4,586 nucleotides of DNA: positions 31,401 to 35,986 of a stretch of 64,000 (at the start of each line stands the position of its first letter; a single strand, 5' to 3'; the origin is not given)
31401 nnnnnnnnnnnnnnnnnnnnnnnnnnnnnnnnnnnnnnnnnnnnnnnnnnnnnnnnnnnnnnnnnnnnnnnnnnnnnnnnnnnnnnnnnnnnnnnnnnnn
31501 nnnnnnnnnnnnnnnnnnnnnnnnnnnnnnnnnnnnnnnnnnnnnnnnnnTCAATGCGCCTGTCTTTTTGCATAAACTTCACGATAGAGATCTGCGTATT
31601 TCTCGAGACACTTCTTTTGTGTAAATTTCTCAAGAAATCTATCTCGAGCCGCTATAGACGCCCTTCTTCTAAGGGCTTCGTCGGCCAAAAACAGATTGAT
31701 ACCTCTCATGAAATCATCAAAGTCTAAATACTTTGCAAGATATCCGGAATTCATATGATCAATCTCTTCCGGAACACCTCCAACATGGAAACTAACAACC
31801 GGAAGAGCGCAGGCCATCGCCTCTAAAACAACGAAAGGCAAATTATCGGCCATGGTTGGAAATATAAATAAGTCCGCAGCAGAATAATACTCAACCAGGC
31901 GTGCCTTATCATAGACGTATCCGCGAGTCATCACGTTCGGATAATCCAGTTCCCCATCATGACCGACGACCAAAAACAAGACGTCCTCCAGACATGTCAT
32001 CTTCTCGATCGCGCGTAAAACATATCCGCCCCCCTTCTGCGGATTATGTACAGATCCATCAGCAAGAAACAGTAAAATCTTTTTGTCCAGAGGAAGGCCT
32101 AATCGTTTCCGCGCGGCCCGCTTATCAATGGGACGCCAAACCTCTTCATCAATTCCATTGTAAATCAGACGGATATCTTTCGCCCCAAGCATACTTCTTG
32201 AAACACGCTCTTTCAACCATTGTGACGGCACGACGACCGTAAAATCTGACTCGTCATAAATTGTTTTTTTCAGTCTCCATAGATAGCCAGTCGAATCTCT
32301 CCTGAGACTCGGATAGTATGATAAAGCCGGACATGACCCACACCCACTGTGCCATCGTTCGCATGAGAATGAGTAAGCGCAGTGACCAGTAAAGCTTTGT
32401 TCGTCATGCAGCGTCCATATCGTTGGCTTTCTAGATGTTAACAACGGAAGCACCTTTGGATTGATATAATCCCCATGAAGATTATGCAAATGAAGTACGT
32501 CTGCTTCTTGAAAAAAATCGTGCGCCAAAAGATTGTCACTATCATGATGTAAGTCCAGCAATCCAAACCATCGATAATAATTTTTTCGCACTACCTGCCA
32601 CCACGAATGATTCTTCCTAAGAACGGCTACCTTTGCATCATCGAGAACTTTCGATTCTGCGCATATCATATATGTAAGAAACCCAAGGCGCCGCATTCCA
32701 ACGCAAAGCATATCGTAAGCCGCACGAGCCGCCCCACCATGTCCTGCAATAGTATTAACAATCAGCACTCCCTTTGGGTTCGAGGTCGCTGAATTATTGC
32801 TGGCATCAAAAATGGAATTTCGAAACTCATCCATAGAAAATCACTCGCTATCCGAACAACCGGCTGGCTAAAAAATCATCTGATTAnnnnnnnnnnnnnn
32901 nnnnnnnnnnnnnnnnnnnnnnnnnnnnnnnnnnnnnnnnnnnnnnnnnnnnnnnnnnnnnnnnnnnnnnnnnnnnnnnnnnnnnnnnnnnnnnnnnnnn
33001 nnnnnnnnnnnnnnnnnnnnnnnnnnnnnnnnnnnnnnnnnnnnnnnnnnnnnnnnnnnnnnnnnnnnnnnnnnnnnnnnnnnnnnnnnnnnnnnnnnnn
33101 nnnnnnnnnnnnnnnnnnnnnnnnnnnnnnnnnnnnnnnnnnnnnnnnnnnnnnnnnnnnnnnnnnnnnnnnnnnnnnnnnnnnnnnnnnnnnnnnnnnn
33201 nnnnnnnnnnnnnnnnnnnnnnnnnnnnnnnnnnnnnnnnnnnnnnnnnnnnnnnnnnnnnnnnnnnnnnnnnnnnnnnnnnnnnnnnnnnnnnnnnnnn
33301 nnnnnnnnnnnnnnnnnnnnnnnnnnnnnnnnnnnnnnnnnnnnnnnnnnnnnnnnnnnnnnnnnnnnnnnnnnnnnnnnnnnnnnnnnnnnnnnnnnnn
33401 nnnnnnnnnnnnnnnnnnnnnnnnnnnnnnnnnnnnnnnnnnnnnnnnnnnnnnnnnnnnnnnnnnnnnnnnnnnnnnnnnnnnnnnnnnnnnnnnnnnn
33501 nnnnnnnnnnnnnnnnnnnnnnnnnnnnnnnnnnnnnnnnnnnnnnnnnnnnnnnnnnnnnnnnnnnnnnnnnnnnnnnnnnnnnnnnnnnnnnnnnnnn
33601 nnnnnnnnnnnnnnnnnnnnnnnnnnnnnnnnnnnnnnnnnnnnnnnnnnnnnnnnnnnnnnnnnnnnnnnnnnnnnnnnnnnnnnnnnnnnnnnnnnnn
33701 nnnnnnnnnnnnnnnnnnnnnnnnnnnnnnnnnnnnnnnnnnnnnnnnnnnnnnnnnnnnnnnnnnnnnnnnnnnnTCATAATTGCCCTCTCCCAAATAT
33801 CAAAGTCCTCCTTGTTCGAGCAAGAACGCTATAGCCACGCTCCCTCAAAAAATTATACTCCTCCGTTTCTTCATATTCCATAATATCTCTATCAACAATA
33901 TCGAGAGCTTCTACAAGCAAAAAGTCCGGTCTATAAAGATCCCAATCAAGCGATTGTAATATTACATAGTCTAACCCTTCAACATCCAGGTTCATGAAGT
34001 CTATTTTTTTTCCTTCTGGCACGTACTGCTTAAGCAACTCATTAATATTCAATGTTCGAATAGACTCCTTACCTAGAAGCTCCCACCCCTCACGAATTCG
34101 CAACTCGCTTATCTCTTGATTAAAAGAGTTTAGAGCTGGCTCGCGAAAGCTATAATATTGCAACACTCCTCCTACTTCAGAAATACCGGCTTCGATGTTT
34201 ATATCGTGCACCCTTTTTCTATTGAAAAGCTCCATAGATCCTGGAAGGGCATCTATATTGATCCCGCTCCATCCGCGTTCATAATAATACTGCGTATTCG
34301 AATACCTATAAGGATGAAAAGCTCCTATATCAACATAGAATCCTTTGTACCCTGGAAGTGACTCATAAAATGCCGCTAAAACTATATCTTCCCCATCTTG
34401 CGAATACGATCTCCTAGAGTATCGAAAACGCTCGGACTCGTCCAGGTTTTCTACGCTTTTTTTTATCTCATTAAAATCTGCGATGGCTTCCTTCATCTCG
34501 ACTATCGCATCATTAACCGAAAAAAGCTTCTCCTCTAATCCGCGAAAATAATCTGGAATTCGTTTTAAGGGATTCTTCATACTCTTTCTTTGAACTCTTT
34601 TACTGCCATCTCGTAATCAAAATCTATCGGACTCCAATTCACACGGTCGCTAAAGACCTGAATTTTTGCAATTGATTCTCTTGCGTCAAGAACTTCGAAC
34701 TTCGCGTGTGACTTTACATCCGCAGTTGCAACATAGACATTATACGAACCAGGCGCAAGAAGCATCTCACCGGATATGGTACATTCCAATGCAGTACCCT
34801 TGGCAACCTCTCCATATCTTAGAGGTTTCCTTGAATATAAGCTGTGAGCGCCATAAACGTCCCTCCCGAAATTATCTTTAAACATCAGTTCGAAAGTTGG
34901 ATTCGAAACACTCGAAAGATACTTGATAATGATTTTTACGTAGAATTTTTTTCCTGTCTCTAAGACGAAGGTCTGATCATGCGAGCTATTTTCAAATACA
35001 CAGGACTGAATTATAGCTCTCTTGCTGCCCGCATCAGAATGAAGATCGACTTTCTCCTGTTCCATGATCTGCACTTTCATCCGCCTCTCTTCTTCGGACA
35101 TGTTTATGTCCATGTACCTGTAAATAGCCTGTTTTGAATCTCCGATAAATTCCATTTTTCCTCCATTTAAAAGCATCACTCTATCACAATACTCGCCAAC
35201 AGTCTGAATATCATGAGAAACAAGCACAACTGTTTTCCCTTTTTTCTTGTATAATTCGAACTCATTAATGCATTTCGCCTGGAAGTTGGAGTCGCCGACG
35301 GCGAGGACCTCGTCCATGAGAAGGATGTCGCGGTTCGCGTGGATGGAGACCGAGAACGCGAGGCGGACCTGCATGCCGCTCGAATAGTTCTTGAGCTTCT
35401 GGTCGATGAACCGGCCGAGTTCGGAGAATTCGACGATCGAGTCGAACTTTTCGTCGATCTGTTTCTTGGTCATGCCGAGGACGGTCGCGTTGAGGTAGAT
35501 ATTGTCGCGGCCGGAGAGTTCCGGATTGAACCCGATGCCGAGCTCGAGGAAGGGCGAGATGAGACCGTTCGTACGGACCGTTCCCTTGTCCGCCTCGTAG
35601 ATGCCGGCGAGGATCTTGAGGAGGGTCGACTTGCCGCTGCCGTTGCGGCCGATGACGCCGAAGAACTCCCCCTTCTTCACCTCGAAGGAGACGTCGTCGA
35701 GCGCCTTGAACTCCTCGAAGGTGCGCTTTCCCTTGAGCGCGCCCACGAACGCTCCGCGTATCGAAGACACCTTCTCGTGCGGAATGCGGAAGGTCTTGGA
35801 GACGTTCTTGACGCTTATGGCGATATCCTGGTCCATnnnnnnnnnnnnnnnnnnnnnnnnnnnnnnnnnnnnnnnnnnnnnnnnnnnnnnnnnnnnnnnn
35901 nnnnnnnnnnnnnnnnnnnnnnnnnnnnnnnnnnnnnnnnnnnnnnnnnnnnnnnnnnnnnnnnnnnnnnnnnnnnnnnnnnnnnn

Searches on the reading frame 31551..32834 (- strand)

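Call 82: search_protein_families(library=pfam, proteins=[window:31551-32834:-], max_evalue=0.00001)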
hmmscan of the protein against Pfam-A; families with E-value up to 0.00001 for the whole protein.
window:31551-32834:- (427 aa): 4 families
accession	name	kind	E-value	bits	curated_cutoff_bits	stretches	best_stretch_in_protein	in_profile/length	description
PF00534.26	Glycos_transf_1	-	1.6e-21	77.1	26.4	1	238-398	2-171/172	Glycosyl transferases group 1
PF13692.12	Glyco_trans_1_4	-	3.9e-21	76.2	27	1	258-385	6-142/142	Glycosyl transferases group 1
PF13439.12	Glyco_transf_4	-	9.5e-12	45.7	28.5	1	33-231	2-169/170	Glycosyltransferase Family 4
PF13524.12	Glyco_trans_1_2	-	5.3e-06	26.9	25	1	277-412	7-141/144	Glycosyl transferase-like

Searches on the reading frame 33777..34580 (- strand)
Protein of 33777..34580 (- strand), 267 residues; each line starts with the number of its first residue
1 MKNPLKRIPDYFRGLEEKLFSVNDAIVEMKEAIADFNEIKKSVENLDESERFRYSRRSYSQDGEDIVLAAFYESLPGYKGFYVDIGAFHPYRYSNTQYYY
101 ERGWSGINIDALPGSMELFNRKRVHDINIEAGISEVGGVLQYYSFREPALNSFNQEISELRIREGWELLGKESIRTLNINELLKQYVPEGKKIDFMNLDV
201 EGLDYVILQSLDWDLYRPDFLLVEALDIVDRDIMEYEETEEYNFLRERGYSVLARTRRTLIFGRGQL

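Call 82: search_protein_families(library=pfam, proteins=[window:33777-34580:-], max_evalue=0.00001)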
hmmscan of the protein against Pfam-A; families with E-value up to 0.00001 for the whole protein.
window:33777-34580:- (267 aa): 1 family
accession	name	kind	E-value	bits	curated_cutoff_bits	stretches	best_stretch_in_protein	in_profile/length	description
PF05050.19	Methyltransf_21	-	1.3e-11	45.4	22.7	1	84-251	1-172/173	Methyltransferase FkbM domain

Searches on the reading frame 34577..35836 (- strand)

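Call 82: search_protein_families(library=pfam, proteins=[window:34577-35836:-], max_evalue=0.00001)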
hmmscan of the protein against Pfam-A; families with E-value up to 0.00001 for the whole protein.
window:34577-35836:- (419 aa): 3 families
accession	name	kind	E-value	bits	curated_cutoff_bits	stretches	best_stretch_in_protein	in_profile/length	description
PF00005.33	ABC_tran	-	1.7e-20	74.5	25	1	46-177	1-135/137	ABC transporter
PF14524.12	Wzt_C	-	6.7e-19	68.7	30.4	1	268-396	4-131/143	Wzt C-terminal domain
PF13304.12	AAA_21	-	1.3e-07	32.4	27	0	58-103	1-46/304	AAA domain, putative AbiEii toxin, Type IV TA system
